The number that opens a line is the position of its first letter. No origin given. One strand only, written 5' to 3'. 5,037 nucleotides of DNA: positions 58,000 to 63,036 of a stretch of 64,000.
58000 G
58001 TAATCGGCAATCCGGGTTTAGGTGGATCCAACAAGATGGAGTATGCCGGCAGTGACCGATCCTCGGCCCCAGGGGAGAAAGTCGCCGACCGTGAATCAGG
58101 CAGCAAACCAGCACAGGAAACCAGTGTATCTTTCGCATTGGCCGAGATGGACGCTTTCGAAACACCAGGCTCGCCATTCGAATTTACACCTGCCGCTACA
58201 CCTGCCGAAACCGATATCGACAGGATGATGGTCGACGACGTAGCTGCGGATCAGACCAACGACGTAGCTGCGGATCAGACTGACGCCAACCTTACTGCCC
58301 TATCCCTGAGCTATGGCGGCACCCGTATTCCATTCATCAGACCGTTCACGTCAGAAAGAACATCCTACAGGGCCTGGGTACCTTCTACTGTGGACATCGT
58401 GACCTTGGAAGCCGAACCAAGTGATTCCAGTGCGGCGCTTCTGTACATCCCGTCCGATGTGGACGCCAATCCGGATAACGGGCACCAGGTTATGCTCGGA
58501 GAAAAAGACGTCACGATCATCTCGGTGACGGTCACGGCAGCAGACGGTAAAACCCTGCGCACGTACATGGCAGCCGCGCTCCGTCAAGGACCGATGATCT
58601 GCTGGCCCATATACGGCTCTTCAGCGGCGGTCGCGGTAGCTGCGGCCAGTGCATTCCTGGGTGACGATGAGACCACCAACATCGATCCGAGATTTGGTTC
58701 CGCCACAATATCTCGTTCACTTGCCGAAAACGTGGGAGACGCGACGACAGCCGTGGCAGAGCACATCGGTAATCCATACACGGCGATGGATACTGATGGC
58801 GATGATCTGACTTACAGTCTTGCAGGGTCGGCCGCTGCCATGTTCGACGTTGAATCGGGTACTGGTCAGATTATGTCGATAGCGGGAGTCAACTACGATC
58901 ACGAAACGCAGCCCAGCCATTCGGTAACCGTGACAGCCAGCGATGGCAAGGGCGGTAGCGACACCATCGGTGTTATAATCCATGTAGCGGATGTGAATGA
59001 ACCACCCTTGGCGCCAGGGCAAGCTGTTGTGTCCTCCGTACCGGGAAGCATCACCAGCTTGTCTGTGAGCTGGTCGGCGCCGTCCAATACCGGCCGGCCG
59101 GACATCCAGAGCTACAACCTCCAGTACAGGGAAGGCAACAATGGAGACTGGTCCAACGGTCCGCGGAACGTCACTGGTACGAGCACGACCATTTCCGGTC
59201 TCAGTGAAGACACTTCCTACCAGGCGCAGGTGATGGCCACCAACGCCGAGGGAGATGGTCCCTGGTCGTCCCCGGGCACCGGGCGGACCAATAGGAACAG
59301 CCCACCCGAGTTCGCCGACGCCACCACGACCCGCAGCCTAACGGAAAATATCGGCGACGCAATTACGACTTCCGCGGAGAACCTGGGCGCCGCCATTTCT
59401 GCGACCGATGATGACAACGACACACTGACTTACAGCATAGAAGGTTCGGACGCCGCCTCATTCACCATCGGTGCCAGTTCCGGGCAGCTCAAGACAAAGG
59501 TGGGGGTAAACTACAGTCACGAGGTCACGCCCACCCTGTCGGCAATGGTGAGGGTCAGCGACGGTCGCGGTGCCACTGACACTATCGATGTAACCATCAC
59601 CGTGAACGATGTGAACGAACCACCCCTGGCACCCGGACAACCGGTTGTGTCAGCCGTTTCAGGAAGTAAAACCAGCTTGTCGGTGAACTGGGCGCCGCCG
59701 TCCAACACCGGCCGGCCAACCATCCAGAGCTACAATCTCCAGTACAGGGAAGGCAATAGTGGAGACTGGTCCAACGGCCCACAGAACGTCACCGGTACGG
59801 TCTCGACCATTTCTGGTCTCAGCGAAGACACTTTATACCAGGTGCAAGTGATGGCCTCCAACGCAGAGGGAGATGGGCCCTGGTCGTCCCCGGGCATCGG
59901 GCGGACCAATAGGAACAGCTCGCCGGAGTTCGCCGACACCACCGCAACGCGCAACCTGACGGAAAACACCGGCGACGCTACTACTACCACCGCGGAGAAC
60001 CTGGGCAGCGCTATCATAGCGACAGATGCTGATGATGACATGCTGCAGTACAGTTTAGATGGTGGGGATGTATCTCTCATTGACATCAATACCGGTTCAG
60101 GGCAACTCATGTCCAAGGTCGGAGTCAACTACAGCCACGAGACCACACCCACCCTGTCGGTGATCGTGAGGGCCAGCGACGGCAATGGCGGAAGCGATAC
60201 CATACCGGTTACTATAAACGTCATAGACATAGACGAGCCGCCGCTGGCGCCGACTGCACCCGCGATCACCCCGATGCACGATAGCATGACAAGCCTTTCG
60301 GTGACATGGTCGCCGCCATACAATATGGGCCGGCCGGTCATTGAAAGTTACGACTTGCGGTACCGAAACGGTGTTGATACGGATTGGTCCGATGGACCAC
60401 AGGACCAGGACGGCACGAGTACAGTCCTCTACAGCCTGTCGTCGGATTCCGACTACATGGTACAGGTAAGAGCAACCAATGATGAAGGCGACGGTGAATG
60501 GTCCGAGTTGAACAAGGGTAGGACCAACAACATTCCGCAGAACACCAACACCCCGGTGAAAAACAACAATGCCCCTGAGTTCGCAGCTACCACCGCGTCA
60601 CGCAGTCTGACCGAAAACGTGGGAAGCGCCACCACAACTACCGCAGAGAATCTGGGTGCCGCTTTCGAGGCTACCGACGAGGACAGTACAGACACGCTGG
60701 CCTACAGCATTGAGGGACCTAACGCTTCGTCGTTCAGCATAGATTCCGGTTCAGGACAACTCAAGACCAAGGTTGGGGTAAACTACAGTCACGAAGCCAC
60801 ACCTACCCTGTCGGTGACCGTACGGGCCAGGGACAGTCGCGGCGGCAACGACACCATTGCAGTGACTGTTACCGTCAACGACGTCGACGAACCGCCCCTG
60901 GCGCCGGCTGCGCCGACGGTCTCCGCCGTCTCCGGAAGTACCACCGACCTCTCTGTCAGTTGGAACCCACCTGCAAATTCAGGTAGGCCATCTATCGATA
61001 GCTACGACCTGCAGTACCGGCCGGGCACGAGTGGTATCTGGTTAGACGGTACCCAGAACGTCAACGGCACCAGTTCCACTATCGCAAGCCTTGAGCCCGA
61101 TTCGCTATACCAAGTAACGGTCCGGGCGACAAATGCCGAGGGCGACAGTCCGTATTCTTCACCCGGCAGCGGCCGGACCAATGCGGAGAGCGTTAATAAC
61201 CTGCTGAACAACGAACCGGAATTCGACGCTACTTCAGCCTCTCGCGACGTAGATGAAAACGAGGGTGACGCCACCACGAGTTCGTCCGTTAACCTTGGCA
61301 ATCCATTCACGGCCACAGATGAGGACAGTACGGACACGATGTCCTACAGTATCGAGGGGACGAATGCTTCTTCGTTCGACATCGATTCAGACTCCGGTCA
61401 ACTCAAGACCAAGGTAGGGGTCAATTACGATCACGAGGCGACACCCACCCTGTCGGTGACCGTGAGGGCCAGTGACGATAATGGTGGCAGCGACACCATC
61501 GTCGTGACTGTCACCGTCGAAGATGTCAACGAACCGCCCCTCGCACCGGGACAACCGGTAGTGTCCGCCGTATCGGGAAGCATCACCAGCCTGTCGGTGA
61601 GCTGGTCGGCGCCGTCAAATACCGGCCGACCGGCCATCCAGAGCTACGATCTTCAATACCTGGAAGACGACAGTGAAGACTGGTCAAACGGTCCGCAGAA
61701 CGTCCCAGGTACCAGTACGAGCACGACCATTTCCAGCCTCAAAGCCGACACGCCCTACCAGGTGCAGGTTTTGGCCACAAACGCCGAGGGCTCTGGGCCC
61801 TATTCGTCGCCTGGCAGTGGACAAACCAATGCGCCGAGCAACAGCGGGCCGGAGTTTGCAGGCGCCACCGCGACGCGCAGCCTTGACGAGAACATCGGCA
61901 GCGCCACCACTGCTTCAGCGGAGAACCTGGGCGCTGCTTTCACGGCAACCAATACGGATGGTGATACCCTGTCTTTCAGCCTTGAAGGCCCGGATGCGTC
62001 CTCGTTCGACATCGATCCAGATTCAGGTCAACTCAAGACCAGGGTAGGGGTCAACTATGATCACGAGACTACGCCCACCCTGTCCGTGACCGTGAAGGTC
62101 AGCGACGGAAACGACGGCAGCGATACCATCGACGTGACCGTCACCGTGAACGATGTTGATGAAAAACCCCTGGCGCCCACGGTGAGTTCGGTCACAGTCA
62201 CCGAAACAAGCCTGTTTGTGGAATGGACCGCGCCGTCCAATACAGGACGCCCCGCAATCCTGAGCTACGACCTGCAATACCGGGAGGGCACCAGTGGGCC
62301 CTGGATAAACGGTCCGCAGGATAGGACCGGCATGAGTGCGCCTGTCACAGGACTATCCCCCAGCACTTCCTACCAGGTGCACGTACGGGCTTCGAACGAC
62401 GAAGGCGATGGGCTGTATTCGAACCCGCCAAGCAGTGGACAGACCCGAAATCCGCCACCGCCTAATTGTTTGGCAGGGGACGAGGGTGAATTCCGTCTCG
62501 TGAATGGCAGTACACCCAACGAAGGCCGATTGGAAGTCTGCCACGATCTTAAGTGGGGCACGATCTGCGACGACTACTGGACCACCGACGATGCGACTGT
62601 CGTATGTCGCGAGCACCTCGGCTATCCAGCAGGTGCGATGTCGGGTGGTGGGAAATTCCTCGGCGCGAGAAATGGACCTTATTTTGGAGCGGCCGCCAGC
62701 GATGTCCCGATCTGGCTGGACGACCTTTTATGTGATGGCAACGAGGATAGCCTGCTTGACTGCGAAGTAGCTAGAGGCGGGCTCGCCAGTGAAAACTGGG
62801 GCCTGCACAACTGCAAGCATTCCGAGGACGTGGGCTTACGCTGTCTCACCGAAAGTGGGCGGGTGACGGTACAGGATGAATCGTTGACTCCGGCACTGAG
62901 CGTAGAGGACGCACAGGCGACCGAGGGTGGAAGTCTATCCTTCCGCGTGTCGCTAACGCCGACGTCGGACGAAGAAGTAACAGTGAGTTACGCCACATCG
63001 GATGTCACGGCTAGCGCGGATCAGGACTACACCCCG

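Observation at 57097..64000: Giant open-ended ORF absent from the ORF track: autotransporter whose passenger is built entirely from eukaryote-type adhesion modules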

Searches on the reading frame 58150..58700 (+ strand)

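Call 5: search_protein_families(library=pfam, proteins=[window:58150-58700:+], max_evalue=10)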
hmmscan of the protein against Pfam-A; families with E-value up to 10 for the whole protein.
window:58150-58700:+ (183 aa): 1 family
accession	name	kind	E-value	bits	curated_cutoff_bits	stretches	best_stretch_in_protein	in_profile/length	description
PF12733.13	Cadherin-like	-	4.7e-10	40.2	24.2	1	48-140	1-83/89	Cadherin-like beta sandwich domain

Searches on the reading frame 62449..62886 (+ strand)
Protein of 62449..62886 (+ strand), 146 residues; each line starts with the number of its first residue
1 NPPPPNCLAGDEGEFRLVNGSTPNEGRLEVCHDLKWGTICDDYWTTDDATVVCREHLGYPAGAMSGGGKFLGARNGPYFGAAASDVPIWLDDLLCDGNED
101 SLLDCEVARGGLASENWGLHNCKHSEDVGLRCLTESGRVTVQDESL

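Call 39: find_homologous_proteins(query=window:62449-62886:+, max_evalue=0.001)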
Query window:62449-62886:+ (146 aa): 169 proteins with E <= 0.001 among 207 candidates; the best 120 are listed.
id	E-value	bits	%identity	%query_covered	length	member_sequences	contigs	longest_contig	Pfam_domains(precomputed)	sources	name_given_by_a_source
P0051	7.5e-40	155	47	84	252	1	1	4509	PF00530.24,PF15494.12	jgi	jgi:hypothetical protein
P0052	5.5e-38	149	44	83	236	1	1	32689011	PF00530.24,PF15494.12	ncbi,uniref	ncbi:scavenger receptor cysteine-rich domain-containing group B protein-like [Misgurnus anguillicaud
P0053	1.3e-37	148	41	83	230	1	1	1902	PF00530.24,PF15494.12,PF09272.16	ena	-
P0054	2.2e-36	143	41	80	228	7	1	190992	PF00530.24,PF15494.12,PF09272.16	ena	-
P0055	6.9e-32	129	38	89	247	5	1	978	PF00530.24,PF15494.12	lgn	-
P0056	9.6e-31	125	43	82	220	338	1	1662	PF00530.24,PF15494.12,PF09272.16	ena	-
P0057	4.8e-30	123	34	84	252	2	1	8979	PF00530.24,PF15494.12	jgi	jgi:deleted-in-malignant-brain-tumors protein 1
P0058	6.2e-27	113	41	84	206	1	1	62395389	PF00530.24,PF15494.12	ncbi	ncbi:UNVERIFIED_CONTAM: hypothetical protein K2H54_030377 [Gekko kuhli]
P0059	3.2e-26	110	39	92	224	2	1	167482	PF00530.24,PF15494.12,PF09272.16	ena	-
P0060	1.4e-25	108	48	85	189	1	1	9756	PF00530.24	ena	-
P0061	4.8e-25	107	39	82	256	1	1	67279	PF00530.24,PF15494.12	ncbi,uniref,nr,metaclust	ncbi:hypothetical protein Z043_106205 [Scleropages formosus]|uniref:Soluble scavenger receptor cyste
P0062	1.2e-24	105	41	82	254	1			PF00530.24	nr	nr:soluble scavenger receptor cysteine-rich domain-containing protein SSC5D-like [Anolis sagrei ordi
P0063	1.6e-24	105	38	92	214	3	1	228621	PF00530.24,PF15494.12,PF09272.16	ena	-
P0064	2.9e-24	104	42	88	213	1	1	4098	PF00530.24,PF15494.12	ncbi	ncbi:Deleted in malignant brain tumors 1 protein, partial [Colius striatus]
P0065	4.4e-24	103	40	84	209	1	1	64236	PF00530.24,PF15494.12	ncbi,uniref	ncbi:neurotrypsin-like [Saccostrea cucullata]|uniref:neurotrypsin-like n=1 Tax=Saccostrea cuccullata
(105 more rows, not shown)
